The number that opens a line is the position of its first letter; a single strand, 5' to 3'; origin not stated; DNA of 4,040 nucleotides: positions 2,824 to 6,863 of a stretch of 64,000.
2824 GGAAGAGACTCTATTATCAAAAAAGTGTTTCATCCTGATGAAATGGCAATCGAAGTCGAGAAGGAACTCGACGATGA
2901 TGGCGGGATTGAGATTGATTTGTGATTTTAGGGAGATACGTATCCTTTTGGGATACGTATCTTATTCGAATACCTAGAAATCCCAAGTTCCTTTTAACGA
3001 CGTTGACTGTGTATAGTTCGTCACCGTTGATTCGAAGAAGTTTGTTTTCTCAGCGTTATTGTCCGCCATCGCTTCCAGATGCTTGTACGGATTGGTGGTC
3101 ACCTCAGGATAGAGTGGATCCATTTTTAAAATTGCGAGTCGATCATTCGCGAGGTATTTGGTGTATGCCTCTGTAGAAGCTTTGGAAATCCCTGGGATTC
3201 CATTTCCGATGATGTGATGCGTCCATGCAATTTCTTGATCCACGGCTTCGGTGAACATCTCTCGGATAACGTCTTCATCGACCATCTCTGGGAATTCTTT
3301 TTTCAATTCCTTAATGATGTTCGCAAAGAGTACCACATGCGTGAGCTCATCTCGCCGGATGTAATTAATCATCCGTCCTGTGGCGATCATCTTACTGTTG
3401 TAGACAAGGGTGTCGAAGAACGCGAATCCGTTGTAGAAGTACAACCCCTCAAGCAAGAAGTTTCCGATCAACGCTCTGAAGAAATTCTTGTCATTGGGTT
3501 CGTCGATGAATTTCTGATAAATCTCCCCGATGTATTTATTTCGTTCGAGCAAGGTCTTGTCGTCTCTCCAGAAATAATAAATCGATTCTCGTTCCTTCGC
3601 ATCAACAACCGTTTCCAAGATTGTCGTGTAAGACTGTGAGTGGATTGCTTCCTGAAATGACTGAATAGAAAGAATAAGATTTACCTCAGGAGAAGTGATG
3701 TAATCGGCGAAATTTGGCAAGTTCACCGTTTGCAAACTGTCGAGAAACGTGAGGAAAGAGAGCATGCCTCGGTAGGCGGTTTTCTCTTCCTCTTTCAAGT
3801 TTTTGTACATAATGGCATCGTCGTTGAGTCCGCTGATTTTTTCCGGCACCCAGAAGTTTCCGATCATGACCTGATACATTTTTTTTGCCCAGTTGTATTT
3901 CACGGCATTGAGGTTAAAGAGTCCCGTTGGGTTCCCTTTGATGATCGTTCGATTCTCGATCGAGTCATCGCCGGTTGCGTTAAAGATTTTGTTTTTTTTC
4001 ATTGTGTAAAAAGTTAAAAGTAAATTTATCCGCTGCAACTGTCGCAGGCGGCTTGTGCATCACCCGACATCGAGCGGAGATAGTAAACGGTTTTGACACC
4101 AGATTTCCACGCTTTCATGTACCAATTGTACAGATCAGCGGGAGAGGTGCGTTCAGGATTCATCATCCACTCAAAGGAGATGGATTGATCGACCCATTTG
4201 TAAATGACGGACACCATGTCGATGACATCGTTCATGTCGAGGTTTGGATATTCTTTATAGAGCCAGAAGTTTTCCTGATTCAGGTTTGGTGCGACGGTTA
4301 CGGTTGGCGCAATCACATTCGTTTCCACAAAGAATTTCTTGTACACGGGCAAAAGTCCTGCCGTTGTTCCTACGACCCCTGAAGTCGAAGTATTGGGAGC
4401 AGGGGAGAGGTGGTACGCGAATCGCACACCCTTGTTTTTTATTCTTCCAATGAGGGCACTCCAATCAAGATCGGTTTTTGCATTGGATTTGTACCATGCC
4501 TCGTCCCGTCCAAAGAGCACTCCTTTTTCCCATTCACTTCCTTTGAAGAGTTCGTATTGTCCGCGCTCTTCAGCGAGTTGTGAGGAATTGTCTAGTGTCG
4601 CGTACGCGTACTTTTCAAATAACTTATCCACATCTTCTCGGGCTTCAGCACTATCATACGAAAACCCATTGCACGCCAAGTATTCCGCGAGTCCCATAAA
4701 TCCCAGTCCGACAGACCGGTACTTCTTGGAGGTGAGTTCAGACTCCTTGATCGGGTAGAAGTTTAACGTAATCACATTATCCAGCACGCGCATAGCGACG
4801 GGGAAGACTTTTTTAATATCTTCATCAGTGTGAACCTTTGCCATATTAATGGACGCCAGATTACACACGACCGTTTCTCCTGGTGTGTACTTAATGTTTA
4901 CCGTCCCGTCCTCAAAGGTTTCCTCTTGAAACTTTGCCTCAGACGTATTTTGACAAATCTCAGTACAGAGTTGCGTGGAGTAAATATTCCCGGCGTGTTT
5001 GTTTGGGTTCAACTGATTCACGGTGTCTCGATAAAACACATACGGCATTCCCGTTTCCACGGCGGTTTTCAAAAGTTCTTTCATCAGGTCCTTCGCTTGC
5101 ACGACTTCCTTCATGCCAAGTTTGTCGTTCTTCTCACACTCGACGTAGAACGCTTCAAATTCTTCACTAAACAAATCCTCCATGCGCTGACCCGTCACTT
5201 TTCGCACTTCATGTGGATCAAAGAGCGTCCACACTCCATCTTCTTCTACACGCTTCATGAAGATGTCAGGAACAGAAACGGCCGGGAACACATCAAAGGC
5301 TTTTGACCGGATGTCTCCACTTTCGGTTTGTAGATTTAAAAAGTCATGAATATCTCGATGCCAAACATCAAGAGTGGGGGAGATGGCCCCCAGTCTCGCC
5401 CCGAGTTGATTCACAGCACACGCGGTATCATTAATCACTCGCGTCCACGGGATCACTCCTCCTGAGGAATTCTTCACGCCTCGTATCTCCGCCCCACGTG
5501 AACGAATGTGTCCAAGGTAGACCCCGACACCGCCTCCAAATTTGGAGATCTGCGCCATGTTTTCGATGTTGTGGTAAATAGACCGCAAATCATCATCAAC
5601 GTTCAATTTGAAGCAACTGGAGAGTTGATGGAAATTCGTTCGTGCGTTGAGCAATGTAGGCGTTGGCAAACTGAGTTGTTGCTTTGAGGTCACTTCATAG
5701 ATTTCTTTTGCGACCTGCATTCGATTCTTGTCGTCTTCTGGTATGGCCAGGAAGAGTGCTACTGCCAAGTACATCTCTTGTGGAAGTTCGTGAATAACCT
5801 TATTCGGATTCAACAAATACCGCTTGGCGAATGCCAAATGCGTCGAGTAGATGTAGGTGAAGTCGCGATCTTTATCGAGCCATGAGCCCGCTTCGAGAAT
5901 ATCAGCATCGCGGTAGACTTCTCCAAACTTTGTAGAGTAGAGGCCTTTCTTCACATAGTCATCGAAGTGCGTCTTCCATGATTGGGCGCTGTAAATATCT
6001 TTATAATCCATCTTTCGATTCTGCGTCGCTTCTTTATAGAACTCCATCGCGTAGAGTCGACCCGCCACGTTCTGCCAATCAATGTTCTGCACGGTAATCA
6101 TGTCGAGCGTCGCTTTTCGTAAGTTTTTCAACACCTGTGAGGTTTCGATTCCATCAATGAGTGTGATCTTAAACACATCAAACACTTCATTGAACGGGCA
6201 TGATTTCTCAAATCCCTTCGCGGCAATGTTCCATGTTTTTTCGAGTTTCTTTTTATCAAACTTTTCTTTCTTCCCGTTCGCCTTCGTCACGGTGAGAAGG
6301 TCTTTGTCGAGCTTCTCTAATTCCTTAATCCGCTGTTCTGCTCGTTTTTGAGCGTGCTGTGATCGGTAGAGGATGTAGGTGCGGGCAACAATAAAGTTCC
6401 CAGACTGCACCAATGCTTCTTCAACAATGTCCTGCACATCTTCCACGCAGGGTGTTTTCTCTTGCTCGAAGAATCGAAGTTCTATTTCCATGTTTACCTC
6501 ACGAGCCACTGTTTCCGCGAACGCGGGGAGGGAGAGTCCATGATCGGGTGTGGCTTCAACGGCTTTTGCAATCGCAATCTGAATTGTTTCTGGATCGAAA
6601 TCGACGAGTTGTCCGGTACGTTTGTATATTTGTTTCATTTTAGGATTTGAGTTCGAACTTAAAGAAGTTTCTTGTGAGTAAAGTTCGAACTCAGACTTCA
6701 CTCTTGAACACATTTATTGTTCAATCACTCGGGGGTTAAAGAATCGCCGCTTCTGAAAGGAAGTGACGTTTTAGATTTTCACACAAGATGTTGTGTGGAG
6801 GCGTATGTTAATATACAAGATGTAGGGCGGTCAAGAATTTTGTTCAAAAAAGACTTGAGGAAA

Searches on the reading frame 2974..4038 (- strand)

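Call 27: search_protein_families(library=pfam, proteins=[window:2974-4038:-], max_evalue=0.00001)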
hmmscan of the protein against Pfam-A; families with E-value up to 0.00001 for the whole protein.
window:2974-4038:- (354 aa): 1 family
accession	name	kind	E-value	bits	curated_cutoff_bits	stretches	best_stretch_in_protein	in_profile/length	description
PF00268.27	Ribonuc_red_sm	-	1.8e-71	241.3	33.6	1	41-317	2-281/281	Ribonucleotide reductase, small chain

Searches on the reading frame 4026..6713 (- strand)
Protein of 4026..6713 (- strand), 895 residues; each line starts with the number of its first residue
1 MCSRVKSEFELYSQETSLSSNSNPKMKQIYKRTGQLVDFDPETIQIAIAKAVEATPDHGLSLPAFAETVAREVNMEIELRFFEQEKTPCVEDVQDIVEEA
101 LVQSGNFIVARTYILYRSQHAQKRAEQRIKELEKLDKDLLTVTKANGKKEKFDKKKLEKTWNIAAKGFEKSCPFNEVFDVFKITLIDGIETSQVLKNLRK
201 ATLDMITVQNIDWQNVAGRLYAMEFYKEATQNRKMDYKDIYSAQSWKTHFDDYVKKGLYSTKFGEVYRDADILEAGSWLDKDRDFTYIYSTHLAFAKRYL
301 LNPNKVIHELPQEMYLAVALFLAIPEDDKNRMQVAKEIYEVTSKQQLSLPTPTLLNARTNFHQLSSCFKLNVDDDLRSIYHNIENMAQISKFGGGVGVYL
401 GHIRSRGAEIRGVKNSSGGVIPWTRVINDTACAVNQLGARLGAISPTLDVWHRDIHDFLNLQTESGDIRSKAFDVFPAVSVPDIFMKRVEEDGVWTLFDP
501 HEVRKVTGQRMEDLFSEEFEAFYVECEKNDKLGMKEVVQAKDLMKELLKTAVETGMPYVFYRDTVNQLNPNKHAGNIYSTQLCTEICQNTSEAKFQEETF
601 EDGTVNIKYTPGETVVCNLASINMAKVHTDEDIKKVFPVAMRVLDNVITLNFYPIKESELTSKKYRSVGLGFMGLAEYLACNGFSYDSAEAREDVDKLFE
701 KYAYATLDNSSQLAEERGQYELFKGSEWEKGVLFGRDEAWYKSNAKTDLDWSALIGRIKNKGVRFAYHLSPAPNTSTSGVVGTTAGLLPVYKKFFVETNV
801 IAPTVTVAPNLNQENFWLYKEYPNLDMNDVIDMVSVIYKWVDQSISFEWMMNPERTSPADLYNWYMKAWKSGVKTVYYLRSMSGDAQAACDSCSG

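Call 27: search_protein_families(library=pfam, proteins=[window:4026-6713:-], max_evalue=0.00001)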
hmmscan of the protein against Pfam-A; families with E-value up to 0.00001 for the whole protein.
window:4026-6713:- (895 aa): 3 families
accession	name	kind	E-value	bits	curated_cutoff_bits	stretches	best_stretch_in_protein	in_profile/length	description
PF02867.20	Ribonuc_red_lgC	-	1.8e-144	482.7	23.9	1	365-879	1-523/523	Ribonucleotide reductase, barrel domain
PF03477.21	ATP-cone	-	1.2e-19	71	25.8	1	28-121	2-87/88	ATP cone domain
PF00317.26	Ribonuc_red_lgN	-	4.4e-17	62.4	28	1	294-360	10-75/77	Ribonucleotide reductase, all-alpha domain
